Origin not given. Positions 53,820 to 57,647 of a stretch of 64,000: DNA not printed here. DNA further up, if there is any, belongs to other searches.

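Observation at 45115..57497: Seven-gene, 12.4-kb translationally coupled operon of unknown function: degenerate tandem-AAA, three orphans, a small radical-SAM and two giant alpha-solenoid paralogues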

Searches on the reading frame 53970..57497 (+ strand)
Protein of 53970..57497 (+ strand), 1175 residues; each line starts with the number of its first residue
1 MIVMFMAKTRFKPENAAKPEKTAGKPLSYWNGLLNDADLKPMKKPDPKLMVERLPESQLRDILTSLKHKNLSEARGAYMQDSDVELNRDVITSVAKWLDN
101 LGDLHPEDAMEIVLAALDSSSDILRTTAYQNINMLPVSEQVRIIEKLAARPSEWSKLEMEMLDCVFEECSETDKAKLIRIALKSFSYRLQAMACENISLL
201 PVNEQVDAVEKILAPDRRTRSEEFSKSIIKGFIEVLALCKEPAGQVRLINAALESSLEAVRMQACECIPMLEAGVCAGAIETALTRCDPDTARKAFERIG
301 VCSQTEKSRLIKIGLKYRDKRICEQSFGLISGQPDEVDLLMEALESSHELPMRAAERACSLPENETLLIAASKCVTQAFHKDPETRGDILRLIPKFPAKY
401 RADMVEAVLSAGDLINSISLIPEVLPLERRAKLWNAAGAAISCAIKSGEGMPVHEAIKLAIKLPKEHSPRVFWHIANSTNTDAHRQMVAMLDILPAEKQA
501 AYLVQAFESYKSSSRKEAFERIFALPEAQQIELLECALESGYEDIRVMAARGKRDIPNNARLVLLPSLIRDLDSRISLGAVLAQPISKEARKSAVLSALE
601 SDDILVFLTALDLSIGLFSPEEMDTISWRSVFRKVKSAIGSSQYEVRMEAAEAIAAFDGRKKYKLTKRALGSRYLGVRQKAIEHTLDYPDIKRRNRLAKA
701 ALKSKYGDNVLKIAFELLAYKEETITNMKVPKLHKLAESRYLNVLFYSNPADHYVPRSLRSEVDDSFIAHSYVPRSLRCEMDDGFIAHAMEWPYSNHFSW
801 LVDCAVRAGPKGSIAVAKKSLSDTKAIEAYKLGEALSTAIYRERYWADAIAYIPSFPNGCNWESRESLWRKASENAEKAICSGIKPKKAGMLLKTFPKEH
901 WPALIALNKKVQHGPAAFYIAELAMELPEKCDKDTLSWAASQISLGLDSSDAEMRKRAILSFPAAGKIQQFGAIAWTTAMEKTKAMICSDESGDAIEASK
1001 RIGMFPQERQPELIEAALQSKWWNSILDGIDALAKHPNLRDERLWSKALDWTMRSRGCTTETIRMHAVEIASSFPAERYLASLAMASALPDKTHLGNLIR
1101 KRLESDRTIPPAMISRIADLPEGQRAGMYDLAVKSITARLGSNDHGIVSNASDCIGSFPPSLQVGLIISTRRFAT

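Call 3: search_protein_families(library=pfam, proteins=[window:53970-57497:+], max_evalue=0.01)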
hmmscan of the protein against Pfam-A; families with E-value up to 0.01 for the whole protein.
window:53970-57497:+ (1175 aa): 2 families
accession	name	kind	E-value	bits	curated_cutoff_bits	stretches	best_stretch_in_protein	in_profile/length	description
PF13646.12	HEAT_2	-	8.7e-06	26.4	27.7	0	630-683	31-85/88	HEAT repeats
PF02985.28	HEAT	-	0.0022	18.5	23.5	0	637-657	7-27/31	HEAT repeat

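Call 4: search_protein_families(library=padloc, proteins=[window:53970-57497:+], max_evalue=0.01)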
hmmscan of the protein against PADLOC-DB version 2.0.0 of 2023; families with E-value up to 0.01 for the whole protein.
window:53970-57497:+ (1175 aa): 1 family
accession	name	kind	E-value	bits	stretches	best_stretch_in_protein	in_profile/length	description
PDLC02919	HEAT-ARM_XIII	-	6e-11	38.5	2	473-601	707-827/1972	-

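Call 5: search_protein_families(library=ncbifam, proteins=[window:53970-57497:+], max_evalue=0.01)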
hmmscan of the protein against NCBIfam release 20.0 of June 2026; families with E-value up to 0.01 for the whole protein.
window:53970-57497:+ (1175 aa): 0 families

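Call 92: search_protein_families(library=phrogs, proteins=[window:53970-57497:+], max_evalue=0.001)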
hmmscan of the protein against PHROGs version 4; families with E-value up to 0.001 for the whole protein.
window:53970-57497:+ (1175 aa): 0 families
